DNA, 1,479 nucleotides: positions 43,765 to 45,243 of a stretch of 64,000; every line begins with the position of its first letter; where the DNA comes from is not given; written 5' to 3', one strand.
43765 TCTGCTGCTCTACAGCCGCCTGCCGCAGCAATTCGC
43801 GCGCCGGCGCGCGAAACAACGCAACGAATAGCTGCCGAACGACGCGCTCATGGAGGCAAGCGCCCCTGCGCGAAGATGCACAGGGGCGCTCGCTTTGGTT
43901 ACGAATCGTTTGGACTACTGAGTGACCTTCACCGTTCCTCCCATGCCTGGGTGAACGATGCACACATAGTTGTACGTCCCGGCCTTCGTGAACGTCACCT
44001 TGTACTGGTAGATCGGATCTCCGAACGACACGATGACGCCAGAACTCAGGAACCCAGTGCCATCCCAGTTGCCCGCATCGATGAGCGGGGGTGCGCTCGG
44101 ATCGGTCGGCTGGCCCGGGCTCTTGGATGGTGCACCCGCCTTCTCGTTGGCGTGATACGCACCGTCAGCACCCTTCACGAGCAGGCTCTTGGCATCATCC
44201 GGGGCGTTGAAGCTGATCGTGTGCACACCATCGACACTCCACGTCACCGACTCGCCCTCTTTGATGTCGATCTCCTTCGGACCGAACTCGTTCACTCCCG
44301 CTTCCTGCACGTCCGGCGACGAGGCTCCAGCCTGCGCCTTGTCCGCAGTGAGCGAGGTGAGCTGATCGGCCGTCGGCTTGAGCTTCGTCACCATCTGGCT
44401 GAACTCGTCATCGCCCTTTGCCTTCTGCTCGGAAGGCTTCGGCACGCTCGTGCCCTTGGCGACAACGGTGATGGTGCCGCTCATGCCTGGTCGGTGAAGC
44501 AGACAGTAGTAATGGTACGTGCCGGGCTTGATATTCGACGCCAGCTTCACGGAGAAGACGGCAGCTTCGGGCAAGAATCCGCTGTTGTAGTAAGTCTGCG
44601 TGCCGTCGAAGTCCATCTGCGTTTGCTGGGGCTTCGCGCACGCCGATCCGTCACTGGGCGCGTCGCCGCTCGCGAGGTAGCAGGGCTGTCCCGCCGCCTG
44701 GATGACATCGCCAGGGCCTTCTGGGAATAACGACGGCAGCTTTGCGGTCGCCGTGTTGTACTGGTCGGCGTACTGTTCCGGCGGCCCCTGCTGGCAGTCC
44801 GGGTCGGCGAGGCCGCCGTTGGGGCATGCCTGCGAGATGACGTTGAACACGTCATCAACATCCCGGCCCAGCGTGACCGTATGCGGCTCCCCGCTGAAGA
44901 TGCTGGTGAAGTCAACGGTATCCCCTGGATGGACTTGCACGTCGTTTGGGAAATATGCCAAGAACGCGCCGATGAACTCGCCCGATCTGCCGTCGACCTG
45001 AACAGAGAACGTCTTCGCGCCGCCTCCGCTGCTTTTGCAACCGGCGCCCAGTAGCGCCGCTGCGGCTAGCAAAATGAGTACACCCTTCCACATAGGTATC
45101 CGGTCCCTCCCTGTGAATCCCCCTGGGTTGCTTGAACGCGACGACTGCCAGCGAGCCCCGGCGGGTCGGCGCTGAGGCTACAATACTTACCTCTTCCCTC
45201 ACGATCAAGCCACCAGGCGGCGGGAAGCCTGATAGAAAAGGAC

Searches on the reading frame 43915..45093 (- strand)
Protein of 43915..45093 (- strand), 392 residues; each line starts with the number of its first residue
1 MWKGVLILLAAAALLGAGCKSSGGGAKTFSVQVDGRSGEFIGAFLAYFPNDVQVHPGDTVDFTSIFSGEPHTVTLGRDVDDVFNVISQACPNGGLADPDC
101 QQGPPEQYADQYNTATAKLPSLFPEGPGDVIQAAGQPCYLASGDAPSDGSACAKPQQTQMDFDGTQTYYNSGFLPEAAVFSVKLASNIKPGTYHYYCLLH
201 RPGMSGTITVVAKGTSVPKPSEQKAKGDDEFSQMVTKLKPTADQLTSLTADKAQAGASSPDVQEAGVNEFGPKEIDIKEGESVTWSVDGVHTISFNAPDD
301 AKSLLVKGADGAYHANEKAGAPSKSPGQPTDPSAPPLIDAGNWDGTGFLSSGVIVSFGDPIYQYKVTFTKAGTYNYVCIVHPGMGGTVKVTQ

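Call 8: search_protein_families(library=pfam, proteins=[window:43915-45093:-], max_evalue=0.01)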
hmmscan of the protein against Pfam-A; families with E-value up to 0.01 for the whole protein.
window:43915-45093:- (392 aa): 2 families
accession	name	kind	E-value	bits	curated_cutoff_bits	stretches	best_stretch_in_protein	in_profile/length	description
PF00127.26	Copper-bind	-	5.3e-14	52.9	21.2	1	363-390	69-98/99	Copper binding proteins, plastocyanin/azurin family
PF13473.12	Cupredoxin_1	-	0.00014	22.3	27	0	186-210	81-104/104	Cupredoxin-like domain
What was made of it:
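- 43915..45093 (-): Cupredoxin/plastocyanin-like lipoprotein gene. It is the last gene of the conserved left-hand block (ECH, epimerase, RmlD, glycosyltransferases). Pfam Copper-bind (call 8).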

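Call 12: find_encoding_contigs(protein=window:43915-45093:-, flank=10000, max_places=10)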
Protein window:43915-45093:- (392 aa): no gene with exactly this product is on record in the collection.
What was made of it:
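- Tried and rejected: An exact look-up of the cupredoxin protein found nothing (call 12).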

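Call 13: find_related_loci(query=window:43915-45093:-, collection=genome_contigs, flank=10000)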
Query window:43915-45093:- (392 aa) in genome_contigs; peptide patterns used: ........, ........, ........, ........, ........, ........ (x = any residue, [..] = any of these).
58 stretches matched a pattern, but none encodes a relative of the query by tblastn (E <= 1e-3).
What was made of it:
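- Tried and rejected: A genome_contigs scan with the cupredoxin found no relatives (call 13).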

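Call 14: find_homologous_proteins(query=window:43915-45093:-)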
Query window:43915-45093:- (392 aa): 629 proteins with E <= 0.001 among 8000 candidates; the best 120 are listed.
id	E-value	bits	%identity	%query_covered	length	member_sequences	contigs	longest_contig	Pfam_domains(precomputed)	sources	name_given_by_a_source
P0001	2.1e-264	895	100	100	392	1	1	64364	PF00127.27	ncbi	-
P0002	4.5e-208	709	76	100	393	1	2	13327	PF00127.27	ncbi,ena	-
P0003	8.8e-190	649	73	100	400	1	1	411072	PF00127.27,PF13473.13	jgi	jgi:plastocyanin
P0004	2.3e-169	582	67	94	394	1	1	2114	PF00127.27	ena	-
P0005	7.4e-168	577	65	99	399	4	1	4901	PF00127.27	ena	-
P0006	4.8e-165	567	66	95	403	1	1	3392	PF00127.27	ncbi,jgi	jgi:plastocyanin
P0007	6.9e-163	560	65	94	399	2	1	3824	PF00127.27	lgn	-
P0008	3.4e-162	558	63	99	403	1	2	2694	PF00127.27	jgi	jgi:plastocyanin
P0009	5.6e-157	541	62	99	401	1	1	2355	PF00127.27,PF13473.13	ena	-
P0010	6.6e-155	534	61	99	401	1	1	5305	PF00127.27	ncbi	-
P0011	3.0e-152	525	62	99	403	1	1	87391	PF00127.27,PF13473.13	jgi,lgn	jgi:plastocyanin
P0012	2.0e-149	516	60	99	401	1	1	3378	PF00127.27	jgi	jgi:plastocyanin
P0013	1.3e-147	510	62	95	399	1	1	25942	PF00127.27,PF13473.13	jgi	jgi:plastocyanin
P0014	7.5e-145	501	63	93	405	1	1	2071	PF00127.27,PF13473.13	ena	-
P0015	4.3e-140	485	58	99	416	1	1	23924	PF00127.27,PF13473.13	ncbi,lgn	-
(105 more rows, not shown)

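Call 15: find_encoding_contigs(protein=P0003, flank=10000, max_places=3)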
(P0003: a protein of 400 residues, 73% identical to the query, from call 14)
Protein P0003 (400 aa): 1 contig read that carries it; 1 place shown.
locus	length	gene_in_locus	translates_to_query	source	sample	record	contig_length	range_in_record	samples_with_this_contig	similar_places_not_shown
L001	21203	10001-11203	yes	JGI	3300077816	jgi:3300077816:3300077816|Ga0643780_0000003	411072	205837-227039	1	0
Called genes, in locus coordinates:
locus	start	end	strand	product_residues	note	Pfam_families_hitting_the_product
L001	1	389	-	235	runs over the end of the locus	PF07110:EthD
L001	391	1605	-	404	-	PF02515:CoA_transf_3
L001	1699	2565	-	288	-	PF00378:ECH_1, PF16113:ECH_2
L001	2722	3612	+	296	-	-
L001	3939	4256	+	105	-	PF01909:NTP_transf_2, PF18765:Polbeta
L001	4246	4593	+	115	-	PF01934:HepT-like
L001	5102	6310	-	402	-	PF01266:DAO (faint), PF01494:FAD_binding_3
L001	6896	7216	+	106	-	PF01909:NTP_transf_2, PF18765:Polbeta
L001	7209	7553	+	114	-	PF01934:HepT-like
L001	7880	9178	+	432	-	PF00561:Abhydrolase_1, PF12146:Hydrolase_4 (faint), PF00211:Guanylate_cyc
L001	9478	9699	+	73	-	PF15919:HicB_lk_antitox (weak)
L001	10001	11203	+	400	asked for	PF00127:Copper-bind (faint), PF13473:Cupredoxin_1 (faint)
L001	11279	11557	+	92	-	-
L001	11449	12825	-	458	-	PF01757:Acyl_transf_3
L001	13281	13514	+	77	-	-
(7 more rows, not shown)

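Call 16: find_encoding_contigs(protein=P0002, flank=10000, max_places=3)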
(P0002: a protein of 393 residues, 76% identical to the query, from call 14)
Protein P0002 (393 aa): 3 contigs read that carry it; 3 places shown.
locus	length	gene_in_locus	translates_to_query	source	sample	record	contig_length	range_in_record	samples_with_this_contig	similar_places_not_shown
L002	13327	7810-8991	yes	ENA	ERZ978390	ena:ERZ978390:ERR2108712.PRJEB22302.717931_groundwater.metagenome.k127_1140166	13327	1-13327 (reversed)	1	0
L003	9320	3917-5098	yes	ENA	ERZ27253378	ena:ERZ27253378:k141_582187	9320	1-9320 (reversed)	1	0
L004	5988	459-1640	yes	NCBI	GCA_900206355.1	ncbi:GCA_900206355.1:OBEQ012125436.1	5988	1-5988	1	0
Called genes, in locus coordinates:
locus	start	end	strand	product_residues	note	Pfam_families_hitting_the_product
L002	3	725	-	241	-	?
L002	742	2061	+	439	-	PF01699:Na_Ca_ex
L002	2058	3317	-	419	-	PF13487:HD_5, PF01966:HD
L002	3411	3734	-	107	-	PF01978:TrmB (weak), PF12802:MarR_2, PF13412:HTH_24 (weak), PF25212:HVO_A0114 (weak)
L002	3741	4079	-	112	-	PF01978:TrmB (faint), PF12802:MarR_2 (weak), PF13412:HTH_24 (faint)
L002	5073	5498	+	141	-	PF09517:RE_Eco29kI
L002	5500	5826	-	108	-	-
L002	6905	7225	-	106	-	-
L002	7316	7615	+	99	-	PF00180:Iso_dh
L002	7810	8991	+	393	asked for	PF00127:Copper-bind (faint)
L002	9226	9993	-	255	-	PF00378:ECH_1, PF16113:ECH_2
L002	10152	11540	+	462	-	PF04185:Phosphoesterase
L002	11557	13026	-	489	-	PF01943:Polysacc_synt, PF13440:Polysacc_synt_3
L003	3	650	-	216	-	?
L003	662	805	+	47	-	-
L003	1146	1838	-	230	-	-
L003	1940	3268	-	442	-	PF01555:N6_N4_Mtase, PF01170:UPF0020 (faint)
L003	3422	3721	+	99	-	PF00180:Iso_dh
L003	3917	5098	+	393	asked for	PF00127:Copper-bind (faint)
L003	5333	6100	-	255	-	PF00378:ECH_1, PF16113:ECH_2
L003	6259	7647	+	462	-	PF04185:Phosphoesterase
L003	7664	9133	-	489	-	PF01943:Polysacc_synt, PF13440:Polysacc_synt_3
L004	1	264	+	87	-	?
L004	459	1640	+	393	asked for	PF00127:Copper-bind (faint)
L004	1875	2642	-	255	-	PF00378:ECH_1, PF16113:ECH_2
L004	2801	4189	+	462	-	PF04185:Phosphoesterase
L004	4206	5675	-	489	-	PF01943:Polysacc_synt, PF13440:Polysacc_synt_3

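Call 23: find_encoding_contigs(protein=P0125, flank=10000, max_places=5)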
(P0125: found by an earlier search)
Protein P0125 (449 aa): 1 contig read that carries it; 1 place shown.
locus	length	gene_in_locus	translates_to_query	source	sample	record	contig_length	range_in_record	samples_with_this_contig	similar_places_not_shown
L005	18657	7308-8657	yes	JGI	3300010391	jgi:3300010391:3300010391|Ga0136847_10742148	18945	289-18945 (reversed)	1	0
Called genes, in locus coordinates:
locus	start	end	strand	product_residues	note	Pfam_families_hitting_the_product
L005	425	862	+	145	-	-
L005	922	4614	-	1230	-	PF15902:Sortilin-Vps10 (faint), PF25852:DUF6242_C (faint), PF02012:BNR (faint)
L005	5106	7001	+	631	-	PF07519:Tannase (faint), PF19878:DUF6351 (weak)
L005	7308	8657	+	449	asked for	PF24067:Beta-prop_BT_1020 (faint)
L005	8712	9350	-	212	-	-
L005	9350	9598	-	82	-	-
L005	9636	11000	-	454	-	PF03845:Spore_permease, PF13520:AA_permease_2, PF00324:AA_permease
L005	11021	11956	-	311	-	PF00582:Usp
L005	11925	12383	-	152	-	PF00072:Response_reg (weak)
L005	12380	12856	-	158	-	PF00582:Usp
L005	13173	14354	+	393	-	PF00106:adh_short, PF08659:KR, PF13561:adh_short_C2, PF23441:SDR (weak)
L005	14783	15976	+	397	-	PF01590:GAF, PF13185:GAF_2, PF13492:GAF_3, PF07730:HisKA_3, PF13581:HATPase_c_2, PF02518:HATPase_c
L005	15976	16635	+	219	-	PF00072:Response_reg, PF08281:Sigma70_r4_2 (weak), PF00196:GerE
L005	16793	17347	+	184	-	-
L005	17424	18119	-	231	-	PF01325:Fe_dep_repress, PF02742:Fe_dep_repr_C, PF04023:FeoA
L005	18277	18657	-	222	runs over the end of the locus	?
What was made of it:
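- On tDNA-integrated genomic island (Islander criteria): No integrase domain in the ORFs (calls 8, 23).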

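Call 24: find_encoding_contigs(protein=P0124, flank=10000, max_places=5)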
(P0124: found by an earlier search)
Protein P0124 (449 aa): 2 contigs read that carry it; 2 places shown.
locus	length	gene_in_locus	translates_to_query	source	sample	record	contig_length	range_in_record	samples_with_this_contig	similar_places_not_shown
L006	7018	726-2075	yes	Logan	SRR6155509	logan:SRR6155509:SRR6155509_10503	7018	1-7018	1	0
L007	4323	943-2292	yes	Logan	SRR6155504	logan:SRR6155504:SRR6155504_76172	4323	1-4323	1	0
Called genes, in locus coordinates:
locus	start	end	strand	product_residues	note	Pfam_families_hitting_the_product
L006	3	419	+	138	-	?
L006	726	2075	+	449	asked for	PF24067:Beta-prop_BT_1020 (faint)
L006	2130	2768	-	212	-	-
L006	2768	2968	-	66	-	-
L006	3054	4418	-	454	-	PF03845:Spore_permease, PF13520:AA_permease_2, PF00324:AA_permease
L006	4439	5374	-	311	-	PF00582:Usp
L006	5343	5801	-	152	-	PF00072:Response_reg (weak)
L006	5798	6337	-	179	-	PF00582:Usp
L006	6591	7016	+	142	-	?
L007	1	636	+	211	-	?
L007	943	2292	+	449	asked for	PF24067:Beta-prop_BT_1020 (faint)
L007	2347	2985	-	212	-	-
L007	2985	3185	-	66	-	-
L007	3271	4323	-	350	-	?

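Call 54: find_encoding_contigs(protein=P0011, flank=10000, max_places=2)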
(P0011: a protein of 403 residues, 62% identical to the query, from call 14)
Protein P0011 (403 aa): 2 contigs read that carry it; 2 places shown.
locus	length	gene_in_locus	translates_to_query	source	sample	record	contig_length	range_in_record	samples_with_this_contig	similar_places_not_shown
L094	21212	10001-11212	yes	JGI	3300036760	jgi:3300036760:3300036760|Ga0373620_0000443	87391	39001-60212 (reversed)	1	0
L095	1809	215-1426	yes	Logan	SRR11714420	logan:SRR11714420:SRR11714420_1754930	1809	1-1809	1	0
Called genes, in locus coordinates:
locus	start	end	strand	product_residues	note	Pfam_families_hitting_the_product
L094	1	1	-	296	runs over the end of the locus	PF01040:UbiA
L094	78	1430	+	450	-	PF08245:Mur_ligase_M, PF02875:Mur_ligase_C, PF27239:FOL3_C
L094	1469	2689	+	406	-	PF00109:ketoacyl-synt, PF02801:Ketoacyl-synt_C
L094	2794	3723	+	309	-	PF01073:3Beta_HSD, PF01370:Epimerase, PF02719:Polysacc_synt_2, PF04321:RmlD_sub_bind (weak), PF05368:NmrA (weak), PF13460:NAD_binding_10, PF16363:GDP_Man_Dehyd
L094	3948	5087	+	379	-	PF01966:HD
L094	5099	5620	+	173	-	-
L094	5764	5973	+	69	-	-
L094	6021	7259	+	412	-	PF02771:Acyl-CoA_dh_N, PF02770:Acyl-CoA_dh_M, PF00441:Acyl-CoA_dh_1, PF08028:Acyl-CoA_dh_2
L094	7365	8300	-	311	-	PF00400:WD40 (faint)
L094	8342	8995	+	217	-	PF03807:F420_oxidored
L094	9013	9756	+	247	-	PF01996:F420_ligase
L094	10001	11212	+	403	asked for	PF13473:Cupredoxin_1 (faint), PF00127:Copper-bind (faint)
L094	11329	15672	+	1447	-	PF07731:Cu-oxidase_2 (faint), PF07732:Cu-oxidase_3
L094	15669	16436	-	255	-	PF00378:ECH_1, PF16113:ECH_2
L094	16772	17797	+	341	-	PF01073:3Beta_HSD, PF01370:Epimerase, PF02719:Polysacc_synt_2 (weak), PF04321:RmlD_sub_bind, PF05368:NmrA (weak), PF07993:NAD_binding_4 (faint), PF13460:NAD_binding_10 (weak), PF16363:GDP_Man_Dehyd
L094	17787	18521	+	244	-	-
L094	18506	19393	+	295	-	PF01370:Epimerase, PF04321:RmlD_sub_bind, PF01073:3Beta_HSD (weak), PF02719:Polysacc_synt_2, PF16363:GDP_Man_Dehyd, PF07993:NAD_binding_4 (faint)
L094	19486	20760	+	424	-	PF00534:Glycos_transf_1, PF13692:Glyco_trans_1_4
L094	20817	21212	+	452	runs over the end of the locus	PF00534:Glycos_transf_1, PF13692:Glyco_trans_1_4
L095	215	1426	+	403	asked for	PF13473:Cupredoxin_1 (faint), PF00127:Copper-bind (faint)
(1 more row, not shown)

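Call 55: find_encoding_contigs(protein=P0013, flank=10000, max_places=2)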
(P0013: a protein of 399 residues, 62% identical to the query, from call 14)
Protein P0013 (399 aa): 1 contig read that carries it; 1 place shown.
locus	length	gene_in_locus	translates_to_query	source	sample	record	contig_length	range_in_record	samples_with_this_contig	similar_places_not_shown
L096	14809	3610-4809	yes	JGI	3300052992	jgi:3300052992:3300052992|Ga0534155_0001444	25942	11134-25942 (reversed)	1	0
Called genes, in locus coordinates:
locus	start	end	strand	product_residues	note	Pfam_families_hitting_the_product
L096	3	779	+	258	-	PF00208:ELFV_dehydrog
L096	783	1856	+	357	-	PF02885:Glycos_trans_3N, PF00591:Glycos_transf_3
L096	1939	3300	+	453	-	PF13231:PMT_2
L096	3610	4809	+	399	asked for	PF13473:Cupredoxin_1 (faint), PF00127:Copper-bind (faint)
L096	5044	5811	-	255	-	PF00378:ECH_1, PF16113:ECH_2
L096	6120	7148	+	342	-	PF01073:3Beta_HSD, PF01370:Epimerase, PF02719:Polysacc_synt_2 (weak), PF04321:RmlD_sub_bind, PF05368:NmrA (faint), PF07993:NAD_binding_4 (faint), PF13460:NAD_binding_10 (weak), PF16363:GDP_Man_Dehyd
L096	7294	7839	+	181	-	PF00132:Hexapep (weak)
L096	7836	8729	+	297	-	PF01370:Epimerase, PF04321:RmlD_sub_bind, PF02719:Polysacc_synt_2, PF16363:GDP_Man_Dehyd, PF07993:NAD_binding_4 (weak)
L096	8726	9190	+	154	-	PF14667:Polysacc_synt_C (weak), PF00908:dTDP_sugar_isom (weak), PF07883:Cupin_2 (weak)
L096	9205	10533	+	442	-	PF00534:Glycos_transf_1, PF13692:Glyco_trans_1_4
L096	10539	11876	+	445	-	PF00534:Glycos_transf_1 (weak), PF13692:Glyco_trans_1_4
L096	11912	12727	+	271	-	PF01209:Ubie_methyltran, PF13489:Methyltransf_23, PF13649:Methyltransf_25, PF13847:Methyltransf_31, PF08241:Methyltransf_11, PF08242:Methyltransf_12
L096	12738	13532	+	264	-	PF01061:ABC2_membrane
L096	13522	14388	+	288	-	PF00005:ABC_tran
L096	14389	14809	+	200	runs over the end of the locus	PF13489:Methyltransf_23, PF08241:Methyltransf_11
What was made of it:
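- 43915..45093 (-): The same gene with ECH beside it is found in L002-L004, L094 and L096 (calls 16, 54, 55).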

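Call 73: find_encoding_contigs(protein=P0123, flank=10000, max_places=3)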
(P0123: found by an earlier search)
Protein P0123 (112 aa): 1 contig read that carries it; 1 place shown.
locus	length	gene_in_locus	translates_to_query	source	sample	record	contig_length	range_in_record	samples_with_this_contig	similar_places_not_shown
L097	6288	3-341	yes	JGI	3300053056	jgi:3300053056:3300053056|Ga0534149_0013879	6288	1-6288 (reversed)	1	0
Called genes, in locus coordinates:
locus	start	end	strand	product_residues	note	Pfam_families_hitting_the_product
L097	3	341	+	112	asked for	?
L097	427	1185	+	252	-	PF03476:MOSC_N, PF03473:MOSC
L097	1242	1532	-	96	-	-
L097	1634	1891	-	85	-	PF00076:RRM_1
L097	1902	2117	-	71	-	PF00313:CSD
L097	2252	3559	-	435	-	PF06689:zf-C4_ClpX, PF05496:RuvB_N (weak), PF00004:AAA, PF07724:AAA_2, PF07728:AAA_5 (faint), PF10431:ClpB_D2-small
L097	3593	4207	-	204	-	PF00574:CLP_protease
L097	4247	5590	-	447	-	PF05697:Trigger_N, PF05698:Trigger_C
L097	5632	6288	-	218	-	?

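Call 87: search_protein_families(library=pfam, proteins=[L003:3-650:-, L003:1146-1835:-, L002:3-725:-, L002:6905-7222:-, L002:5500-5823:-, L002:5073-5495:+], max_evalue=0.01)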
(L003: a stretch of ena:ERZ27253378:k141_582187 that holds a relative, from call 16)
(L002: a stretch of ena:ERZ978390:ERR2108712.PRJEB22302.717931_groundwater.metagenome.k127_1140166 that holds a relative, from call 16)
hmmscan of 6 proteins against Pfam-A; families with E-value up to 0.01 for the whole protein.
L003:3-650:- (216 aa): 5 families
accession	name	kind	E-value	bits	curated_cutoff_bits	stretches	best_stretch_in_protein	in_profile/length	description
PF12760.12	Zn_ribbon_IS1595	-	3.9e-15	56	25.4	1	21-65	2-46/46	Transposase zinc-ribbon domain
PF12762.13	DDE_Tnp_IS1595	-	7.8e-13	49.1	27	1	135-214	4-94/153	ISXO2-like transposase domain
PF23451.1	Zn_ribbon_PaaD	-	0.00021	21.3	27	1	36-62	13-39/53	PaaD zinc beta ribbon domain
PF22191.2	IBR_1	-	0.0042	17.4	27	1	36-69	2-34/47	IBR domain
PF05129.18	Zn_ribbon_Elf1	-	0.0097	16.4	29.8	0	38-72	23-62/79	Transcription elongation factor Elf1 like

L003:1146-1835:- (229 aa): 0 families

L002:3-725:- (241 aa): 9 families
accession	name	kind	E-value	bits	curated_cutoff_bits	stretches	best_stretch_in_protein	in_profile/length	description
PF02129.25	Peptidase_S15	-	2.4e-11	44.3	23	1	55-183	1-134/262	X-Pro dipeptidyl-peptidase (S15 family)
PF12146.15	Hydrolase_4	-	2.1e-09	37.5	27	1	74-186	5-120/239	Serine aminopeptidase, S33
PF05448.18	AXE1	-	4.1e-09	36.1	21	1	128-186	159-218/321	Acetyl xylan esterase (AXE1)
PF12697.13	Abhydrolase_6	-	2.6e-07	32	26.3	1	76-209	1-123/217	Alpha/beta hydrolase family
PF00326.27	Peptidase_S9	-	3.4e-05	23.9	22.6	1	94-187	8-107/213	Prolyl oligopeptidase family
PF00561.26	Abhydrolase_1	-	4.5e-05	23.7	25.8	1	74-187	1-111/245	alpha/beta hydrolase fold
PF01738.24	DLH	-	0.0011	19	21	1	97-173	38-125/217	Dienelactone hydrolase family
PF06500.17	FrsA-like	-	0.0047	16.2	22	1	36-174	158-295/414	Esterase FrsA-like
PF12740.14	PETase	-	0.0069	16.2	28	1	75-182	56-162/263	PET hydrolase-like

L002:6905-7222:- (105 aa): 0 families

L002:5500-5823:- (107 aa): 0 families

L002:5073-5495:+ (141 aa): 2 families
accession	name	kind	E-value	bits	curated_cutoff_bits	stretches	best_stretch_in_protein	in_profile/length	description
PF09517.16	RE_Eco29kI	-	5.5e-20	72.3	30.8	1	59-139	57-138/164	Eco29kI restriction endonuclease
PF01541.30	GIY-YIG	-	3.3e-05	24.6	22.6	1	40-110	2-74/78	GIY-YIG catalytic domain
